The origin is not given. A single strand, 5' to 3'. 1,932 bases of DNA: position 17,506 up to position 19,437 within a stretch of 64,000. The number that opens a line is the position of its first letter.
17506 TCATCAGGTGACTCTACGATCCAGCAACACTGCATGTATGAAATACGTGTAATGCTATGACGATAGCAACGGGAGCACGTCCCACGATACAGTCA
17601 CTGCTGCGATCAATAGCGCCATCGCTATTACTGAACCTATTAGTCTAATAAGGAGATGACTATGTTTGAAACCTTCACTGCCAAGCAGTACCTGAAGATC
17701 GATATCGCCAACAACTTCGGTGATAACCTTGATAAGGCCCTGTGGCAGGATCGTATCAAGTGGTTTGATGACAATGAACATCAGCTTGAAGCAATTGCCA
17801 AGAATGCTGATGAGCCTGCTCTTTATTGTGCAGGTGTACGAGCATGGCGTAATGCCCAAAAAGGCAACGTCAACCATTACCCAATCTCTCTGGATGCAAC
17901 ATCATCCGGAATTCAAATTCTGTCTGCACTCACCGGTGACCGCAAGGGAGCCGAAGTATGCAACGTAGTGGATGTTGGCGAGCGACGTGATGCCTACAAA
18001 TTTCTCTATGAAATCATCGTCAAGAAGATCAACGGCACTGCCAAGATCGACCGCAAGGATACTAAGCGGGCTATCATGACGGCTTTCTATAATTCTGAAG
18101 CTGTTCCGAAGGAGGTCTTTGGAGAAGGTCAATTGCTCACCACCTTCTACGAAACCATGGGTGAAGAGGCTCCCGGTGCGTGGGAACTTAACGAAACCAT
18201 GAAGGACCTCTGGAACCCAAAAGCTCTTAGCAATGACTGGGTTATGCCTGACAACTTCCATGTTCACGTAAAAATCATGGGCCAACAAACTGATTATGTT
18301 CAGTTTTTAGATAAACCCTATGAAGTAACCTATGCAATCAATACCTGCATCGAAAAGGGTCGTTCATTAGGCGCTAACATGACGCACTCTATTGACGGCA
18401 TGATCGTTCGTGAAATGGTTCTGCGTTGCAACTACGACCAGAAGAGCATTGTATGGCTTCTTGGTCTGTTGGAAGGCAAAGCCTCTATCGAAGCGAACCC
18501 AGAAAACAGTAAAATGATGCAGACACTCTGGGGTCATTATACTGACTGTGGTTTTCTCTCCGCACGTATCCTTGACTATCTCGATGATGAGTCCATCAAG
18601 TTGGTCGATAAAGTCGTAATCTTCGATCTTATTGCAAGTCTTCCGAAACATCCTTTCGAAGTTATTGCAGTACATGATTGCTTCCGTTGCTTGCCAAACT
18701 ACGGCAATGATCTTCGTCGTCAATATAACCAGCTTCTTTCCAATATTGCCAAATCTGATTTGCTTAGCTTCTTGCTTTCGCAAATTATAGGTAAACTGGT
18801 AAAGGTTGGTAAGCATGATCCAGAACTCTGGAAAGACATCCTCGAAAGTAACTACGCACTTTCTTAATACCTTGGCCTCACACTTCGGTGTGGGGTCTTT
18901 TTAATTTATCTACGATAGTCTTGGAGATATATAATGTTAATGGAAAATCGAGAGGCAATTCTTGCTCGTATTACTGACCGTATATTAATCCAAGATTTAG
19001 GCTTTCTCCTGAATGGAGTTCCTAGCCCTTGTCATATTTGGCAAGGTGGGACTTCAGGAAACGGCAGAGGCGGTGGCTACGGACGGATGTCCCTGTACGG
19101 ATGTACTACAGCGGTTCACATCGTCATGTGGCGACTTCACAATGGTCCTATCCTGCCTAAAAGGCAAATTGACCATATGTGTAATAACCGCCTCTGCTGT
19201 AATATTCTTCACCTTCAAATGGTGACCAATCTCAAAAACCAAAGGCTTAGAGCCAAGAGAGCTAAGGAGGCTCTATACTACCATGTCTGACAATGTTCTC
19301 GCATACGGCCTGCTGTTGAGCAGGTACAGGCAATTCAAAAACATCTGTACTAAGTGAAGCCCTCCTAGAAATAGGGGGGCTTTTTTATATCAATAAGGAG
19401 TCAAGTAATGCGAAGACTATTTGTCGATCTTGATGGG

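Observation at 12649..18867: N4-type two-subunit RNAP II genes separated by a 4.2-kb inserted cassette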

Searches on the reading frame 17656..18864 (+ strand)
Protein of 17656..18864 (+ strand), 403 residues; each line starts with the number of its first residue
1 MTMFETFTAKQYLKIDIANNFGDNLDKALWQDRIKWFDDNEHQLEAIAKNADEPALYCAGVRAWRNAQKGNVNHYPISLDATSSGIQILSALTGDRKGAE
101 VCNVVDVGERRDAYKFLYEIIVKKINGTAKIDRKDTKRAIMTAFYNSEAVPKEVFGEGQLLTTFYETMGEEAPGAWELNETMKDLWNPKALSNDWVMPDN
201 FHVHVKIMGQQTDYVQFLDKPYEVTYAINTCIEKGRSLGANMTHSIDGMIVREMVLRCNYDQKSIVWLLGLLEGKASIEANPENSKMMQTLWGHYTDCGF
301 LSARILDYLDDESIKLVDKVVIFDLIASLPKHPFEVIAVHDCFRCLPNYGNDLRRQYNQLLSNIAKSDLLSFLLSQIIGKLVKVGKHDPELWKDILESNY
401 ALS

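Call 4: search_protein_families(library=pfam, proteins=[window:17656-18864:+], max_evalue=0.01)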
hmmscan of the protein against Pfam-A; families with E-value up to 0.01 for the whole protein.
window:17656-18864:+ (403 aa): 1 family
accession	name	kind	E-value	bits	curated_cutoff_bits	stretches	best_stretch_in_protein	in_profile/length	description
PF00940.24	RNA_pol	-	1e-17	64.6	22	1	10-149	8-172/448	DNA-dependent RNA polymerase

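Call 7: search_solved_structures(query=window:17656-18864:+, max_evalue=1, show_alignments=2)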
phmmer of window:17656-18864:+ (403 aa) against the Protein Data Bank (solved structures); distinct sequences matched with E-value up to 1: 8.
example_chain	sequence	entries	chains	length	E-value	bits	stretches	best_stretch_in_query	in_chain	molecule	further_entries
6dt7_B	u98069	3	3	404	5.2e-145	486.4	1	5-403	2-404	RNAP2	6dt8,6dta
6ymv_A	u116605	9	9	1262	0.0019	20.2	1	71-132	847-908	DNA-directed RNA polymerase, mitochondrial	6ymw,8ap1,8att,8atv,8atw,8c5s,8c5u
2pi4_A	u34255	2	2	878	0.004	19.2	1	12-133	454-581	DNA-directed RNA polymerase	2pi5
1cez_A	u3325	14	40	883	0.004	19.2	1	12-133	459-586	PROTEIN (BACTERIOPHAGE T7 RNA POLYMERASE) | DNA-DIRECTED RNA POLYMERASE | BACTERIOPHAGE T7 RNA POLYMERASE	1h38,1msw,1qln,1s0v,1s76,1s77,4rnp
3e2e_A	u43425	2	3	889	0.0041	19.1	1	12-133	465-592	DNA-directed RNA polymerase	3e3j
9yxm_A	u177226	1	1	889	0.0041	19.1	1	12-133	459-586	RNA polymerase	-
1aro_P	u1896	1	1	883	0.0056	18.7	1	12-133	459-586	T7 RNA POLYMERASE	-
8qx4_H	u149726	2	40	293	0.22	13.4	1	119-230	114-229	Flagellin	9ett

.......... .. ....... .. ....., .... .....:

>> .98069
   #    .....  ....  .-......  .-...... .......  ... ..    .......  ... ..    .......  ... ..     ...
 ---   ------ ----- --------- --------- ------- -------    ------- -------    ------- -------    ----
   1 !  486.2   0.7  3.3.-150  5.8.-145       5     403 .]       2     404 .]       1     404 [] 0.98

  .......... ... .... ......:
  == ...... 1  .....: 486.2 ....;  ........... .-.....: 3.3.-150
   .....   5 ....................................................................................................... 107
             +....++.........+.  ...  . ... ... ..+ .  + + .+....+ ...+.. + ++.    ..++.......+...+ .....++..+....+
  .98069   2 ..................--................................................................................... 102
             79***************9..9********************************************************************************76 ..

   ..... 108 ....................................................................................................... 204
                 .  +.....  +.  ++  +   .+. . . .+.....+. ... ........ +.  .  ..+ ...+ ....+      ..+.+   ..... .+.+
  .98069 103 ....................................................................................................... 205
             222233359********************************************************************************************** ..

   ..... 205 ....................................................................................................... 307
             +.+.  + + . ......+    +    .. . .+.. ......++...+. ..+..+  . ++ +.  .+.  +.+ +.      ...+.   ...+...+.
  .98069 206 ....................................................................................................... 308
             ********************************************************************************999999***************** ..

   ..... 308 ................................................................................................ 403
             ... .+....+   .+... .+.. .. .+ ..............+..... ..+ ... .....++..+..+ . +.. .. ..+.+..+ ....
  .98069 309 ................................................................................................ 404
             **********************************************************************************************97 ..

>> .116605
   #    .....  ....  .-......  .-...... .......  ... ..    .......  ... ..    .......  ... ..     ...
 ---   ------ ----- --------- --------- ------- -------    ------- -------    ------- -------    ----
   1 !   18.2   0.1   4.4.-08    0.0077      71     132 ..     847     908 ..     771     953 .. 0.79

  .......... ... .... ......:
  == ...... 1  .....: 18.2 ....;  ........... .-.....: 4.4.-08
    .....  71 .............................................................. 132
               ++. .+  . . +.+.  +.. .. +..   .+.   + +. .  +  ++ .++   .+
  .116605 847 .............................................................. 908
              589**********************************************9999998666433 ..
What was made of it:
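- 17662..18867 (+): rnap2, the large catalytic subunit of RNAP II (401 aa from ATG 17662; the ORF opens at 17656). 6dt7_B E 5e-145 (call 7).
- Checked: Aligns end to end with N4 RNAP2 (6dt7_B, 404 aa), E 5e-145 (call 7).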

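Call 8: search_dna_similar(query=window:17656-18864:+, collection=phages, mode=protein, max_rows=60)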
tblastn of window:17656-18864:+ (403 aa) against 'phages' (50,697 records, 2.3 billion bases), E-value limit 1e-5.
Records with a match: 877; places in all: 885; records where one place covers at least 80% of the query: 442.
Best place of each record, by identity: >=99% 4; 60-80% 19; <60% 854.
By first word of the organism name: Klebsiella 151; Pseudomonas 141; Vibrio 112; Escherichia 92; Salmonella 38; Synechococcus 28; Erwinia 25; Ralstonia 24; Rhizobium 23; Achromobacter 17; and 46 more.
By host as written in the record: - 105; Klebsiella pneumoniae 94; Pseudomonas aeruginosa 42; Escherichia coli 40; Pseudomonas putida KT2440 and Paw85 27; Vibrio breoganii 15; Achromobacter xylosoxidans I2BC 12; Pseudomonas aeruginosa ATCC 27853 12; and 254 more.
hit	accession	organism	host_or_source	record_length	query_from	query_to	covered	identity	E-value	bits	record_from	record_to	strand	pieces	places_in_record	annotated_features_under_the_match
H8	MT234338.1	Agrobacterium phage OLIVR1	Rhizogenic Agrobacterium biovar 1 ...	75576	1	403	100%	100.0%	0e+0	841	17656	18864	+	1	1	RNA polymerase II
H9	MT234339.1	Agrobacterium phage OLIVR2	Rhizogenic Agrobacterium biovar 1 ...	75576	1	403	100%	100.0%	0e+0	841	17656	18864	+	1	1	RNA polymerase II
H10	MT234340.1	Agrobacterium phage OLIVR3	Rhizogenic Agrobacterium biovar 1 ...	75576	1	403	100%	100.0%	0e+0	841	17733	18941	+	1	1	RNA polymerase II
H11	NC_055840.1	Agrobacterium phage OLIVR1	Rhizogenic Agrobacterium biovar 1 ...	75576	1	403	100%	100.0%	0e+0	841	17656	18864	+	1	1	RNA polymerase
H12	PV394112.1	Ochrobactrum phage ZX86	Ochrobactrum sp.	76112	3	403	100%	64.4%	1e-168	528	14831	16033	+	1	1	RNA polymerase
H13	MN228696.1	Sinorhizobium phage ort11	Sinorhizobium meliloti Ort11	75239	3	403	100%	64.4%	4e-173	541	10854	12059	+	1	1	RNA polymerase 2 | hypothetical protein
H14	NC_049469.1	Sinorhizobium phage ort11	Sinorhizobium meliloti Ort11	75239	3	403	100%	64.4%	4e-173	541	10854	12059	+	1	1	RNA polymerase | hypothetical protein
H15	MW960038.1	Rhizobium phage RHph_X3_15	Sinorhizobium americanum X3_15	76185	3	403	100%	62.8%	3e-169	530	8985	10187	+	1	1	RNAP2-like RNA polymerase protein | hypothetical protein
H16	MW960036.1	Rhizobium phage RHph_X2_28B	Sinorhizobium americanum X2_28B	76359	3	403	100%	62.8%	3e-169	530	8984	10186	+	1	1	RNAP2-like RNA polymerase protein | hypothetical protein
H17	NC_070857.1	Rhizobium phage RHph_X2_28B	Sinorhizobium americanum X2_28B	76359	3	403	100%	62.8%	3e-169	530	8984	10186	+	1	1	RNAP2-like RNA polymerase protein | hypothetical protein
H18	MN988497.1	Rhizobium phage RHph_Y2_6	Rhizobium etli Y2_6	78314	4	403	99%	62.8%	1e-169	531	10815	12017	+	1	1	RNAP2-like RNA polymerase protein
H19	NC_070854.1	Rhizobium phage RHph_Y2_6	Rhizobium etli Y2_6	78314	4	403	99%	62.8%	1e-169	531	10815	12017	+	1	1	RNAP2-like RNA polymerase protein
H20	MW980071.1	Rhizobium phage RHEph22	Rhizobium phaseoli sv. phaseoli R744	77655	4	403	99%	62.2%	3e-165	519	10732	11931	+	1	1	RNAP2-like RNA polymerase protein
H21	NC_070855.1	Rhizobium phage RHEph22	Rhizobium phaseoli sv. phaseoli R744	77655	4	403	99%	62.2%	3e-165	519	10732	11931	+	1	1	RNAP2-like RNA polymerase protein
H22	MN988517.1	Rhizobium phage RHph_N38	Rhizobium phaseoli BRASIL5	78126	4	403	99%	62.0%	1e-164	517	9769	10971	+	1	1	RNAP2-like RNA polymerase protein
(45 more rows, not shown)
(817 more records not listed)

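Call 28: find_related_loci(query=A1, collection=viral_contigs, flank=10000)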
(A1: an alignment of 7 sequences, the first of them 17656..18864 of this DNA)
Query A1 (403 aa) in viral_contigs; peptide patterns used: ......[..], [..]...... (x = any residue, [..] = any of these).
282 stretches matched a pattern; 119 encode a relative of the query (tblastn E <= 1e-3); the best 80 are kept; 80 distinct loci.
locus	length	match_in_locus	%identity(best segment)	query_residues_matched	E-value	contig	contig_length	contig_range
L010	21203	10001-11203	66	4-403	0e+0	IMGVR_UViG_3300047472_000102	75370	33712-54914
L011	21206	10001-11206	64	3-403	3e-176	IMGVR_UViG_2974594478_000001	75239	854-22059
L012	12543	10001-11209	59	2-403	9e-162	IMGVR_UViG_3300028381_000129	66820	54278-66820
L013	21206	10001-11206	59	4-403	8e-161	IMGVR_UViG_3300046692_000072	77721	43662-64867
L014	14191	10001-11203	59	4-403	1e-159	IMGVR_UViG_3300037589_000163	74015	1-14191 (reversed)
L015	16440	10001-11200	58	3-403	1e-157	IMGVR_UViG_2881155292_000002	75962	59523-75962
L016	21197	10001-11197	57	4-403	5e-156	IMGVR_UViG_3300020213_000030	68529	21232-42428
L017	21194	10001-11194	57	4-403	7e-153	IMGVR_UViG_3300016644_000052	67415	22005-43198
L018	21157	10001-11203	57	4-403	3e-152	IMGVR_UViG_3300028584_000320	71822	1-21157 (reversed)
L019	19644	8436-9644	56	1-403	6e-152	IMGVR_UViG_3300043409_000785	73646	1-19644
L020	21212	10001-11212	55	1-402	6e-150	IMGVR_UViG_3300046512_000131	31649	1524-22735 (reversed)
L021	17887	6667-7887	54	5-403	2e-149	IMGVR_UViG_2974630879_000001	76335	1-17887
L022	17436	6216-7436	53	5-403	3e-149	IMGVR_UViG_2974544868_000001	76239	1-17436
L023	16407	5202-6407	58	1-403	1e-153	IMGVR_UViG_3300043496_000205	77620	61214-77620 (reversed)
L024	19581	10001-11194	55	4-403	3e-147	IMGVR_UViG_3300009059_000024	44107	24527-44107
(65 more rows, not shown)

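Call 32: search_solved_structures(query=A1, max_evalue=0.001, show_alignments=3)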
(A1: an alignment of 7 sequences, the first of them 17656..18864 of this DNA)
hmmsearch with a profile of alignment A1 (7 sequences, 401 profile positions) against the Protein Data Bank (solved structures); distinct sequences matched with E-value up to 0.001: 7.
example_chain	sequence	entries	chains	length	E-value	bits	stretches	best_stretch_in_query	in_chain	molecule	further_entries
6dt7_B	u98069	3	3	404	5.4e-217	723.5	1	2-401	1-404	RNAP2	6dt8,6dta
6ymv_A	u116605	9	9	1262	8e-09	38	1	7-148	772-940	DNA-directed RNA polymerase, mitochondrial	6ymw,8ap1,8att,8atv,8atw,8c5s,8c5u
1aro_P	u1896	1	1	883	1.7e-06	30.3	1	9-125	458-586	T7 RNA POLYMERASE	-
2pi4_A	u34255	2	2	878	1.8e-06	30.3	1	9-125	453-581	DNA-directed RNA polymerase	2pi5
1cez_A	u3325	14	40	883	1.8e-06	30.2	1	9-125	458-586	PROTEIN (BACTERIOPHAGE T7 RNA POLYMERASE) | DNA-DIRECTED RNA POLYMERASE | BACTERIOPHAGE T7 RNA POLYMERASE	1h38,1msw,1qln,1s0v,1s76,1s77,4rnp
3e2e_A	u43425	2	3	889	1.9e-06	30.2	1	9-125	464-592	DNA-directed RNA polymerase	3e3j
9yxm_A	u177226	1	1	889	1.9e-06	30.2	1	9-125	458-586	RNA polymerase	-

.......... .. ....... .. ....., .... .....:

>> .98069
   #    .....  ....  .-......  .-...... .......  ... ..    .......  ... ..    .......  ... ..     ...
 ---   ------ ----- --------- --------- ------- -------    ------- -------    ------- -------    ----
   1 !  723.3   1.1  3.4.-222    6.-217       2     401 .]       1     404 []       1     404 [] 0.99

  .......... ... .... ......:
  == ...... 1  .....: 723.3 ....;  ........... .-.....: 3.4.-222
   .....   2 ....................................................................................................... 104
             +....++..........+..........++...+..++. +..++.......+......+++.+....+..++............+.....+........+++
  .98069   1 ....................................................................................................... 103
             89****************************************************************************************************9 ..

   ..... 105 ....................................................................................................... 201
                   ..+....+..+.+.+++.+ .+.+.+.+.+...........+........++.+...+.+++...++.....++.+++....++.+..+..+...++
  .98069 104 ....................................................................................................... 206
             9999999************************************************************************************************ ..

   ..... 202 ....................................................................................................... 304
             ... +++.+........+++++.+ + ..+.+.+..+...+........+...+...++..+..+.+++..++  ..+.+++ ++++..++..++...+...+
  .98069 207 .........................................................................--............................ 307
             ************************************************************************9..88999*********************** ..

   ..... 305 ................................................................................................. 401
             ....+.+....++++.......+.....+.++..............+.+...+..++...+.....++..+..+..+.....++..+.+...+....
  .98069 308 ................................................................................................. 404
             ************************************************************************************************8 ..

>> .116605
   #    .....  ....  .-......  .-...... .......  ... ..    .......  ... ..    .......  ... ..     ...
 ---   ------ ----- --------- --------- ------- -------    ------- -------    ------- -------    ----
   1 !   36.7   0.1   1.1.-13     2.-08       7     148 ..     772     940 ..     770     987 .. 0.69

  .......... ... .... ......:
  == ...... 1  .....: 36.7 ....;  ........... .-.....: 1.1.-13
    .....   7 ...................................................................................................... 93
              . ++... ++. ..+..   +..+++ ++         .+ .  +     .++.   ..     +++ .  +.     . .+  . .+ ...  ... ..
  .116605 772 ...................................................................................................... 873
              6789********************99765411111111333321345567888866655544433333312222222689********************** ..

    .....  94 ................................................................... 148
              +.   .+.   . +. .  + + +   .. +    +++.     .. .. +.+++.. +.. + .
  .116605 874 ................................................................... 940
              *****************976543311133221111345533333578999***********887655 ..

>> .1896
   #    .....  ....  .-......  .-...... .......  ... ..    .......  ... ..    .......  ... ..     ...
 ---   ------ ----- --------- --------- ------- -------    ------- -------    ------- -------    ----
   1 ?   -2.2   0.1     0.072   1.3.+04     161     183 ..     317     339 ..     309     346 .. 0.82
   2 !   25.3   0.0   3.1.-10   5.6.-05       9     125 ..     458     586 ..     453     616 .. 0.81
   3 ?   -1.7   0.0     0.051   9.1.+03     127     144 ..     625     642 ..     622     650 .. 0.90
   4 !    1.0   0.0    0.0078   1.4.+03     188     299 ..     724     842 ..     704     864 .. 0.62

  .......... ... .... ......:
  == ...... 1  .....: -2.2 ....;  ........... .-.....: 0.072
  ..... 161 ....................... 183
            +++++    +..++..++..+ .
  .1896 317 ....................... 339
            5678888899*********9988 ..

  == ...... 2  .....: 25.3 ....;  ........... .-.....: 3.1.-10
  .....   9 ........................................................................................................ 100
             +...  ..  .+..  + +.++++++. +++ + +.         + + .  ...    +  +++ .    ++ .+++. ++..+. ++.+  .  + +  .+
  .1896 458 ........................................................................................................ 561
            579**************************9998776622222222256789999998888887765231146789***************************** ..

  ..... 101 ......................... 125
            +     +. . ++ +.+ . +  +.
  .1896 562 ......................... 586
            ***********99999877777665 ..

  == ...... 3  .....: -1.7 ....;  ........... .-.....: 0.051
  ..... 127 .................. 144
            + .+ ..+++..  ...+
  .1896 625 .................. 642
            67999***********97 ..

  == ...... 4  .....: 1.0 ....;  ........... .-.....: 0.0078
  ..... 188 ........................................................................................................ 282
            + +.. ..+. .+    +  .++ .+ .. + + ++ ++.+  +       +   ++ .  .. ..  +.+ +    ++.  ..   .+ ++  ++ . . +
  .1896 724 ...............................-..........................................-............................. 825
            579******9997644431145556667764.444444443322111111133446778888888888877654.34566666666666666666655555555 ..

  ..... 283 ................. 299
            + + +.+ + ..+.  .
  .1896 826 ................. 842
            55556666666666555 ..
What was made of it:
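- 17662..18867 (+): Motifs A, B and C against T7 RNAP (call 32).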

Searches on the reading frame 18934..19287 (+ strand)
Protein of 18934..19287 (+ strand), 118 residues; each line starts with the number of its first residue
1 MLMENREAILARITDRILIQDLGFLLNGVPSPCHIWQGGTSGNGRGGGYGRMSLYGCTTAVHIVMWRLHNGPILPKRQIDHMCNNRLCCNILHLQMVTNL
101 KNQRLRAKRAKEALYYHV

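Call 23: search_protein_families(library=phrogs, proteins=[window:18934-19287:+], max_evalue=0.01)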
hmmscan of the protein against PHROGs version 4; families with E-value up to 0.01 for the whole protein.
window:18934-19287:+ (118 aa): 10 families
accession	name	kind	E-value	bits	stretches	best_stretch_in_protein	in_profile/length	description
phrog_1872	-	DNA, RNA and nucleotide metabolism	4.2e-37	128.6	1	2-112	12-115/166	endonuclease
phrog_10495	-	DNA, RNA and nucleotide metabolism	1.5e-22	80.5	1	52-111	1-60/63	HNH endonuclease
phrog_826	-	DNA, RNA and nucleotide metabolism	5.2e-19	69.9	1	27-108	79-160/281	HNH endonuclease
phrog_3593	-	DNA, RNA and nucleotide metabolism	7.6e-16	59.4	1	31-110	69-144/210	HNH endonuclease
phrog_6254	-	DNA, RNA and nucleotide metabolism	1.4e-15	58.9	1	33-113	14-93/154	HNH endonuclease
phrog_59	-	DNA, RNA and nucleotide metabolism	2.2e-12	48.1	1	36-109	161-238/423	HNH endonuclease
phrog_99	-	DNA, RNA and nucleotide metabolism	5.4e-11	43.8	1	41-109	142-208/383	HNH endonuclease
phrog_4842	-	DNA, RNA and nucleotide metabolism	2.3e-08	35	1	32-99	76-140/154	HNH endonuclease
phrog_1492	-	DNA, RNA and nucleotide metabolism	0.0013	18.9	1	33-104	80-157/414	HNH endonuclease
phrog_4578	-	DNA, RNA and nucleotide metabolism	0.003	18.5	1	59-109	12-62/130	HNH endonuclease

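Call 37: search_protein_families(library=pfam, proteins=[window:18934-19287:+], max_evalue=10)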
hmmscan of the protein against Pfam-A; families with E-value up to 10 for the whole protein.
window:18934-19287:+ (118 aa): 2 families
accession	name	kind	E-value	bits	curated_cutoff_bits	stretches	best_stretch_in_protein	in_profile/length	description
PF13392.12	HNH_3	-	1.1e-13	51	24.8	1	60-104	2-46/46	HNH endonuclease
PF05551.17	zf-His_Me_endon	-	0.073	13.7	27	1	76-104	64-92/131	Zinc-binding loop region of homing endonuclease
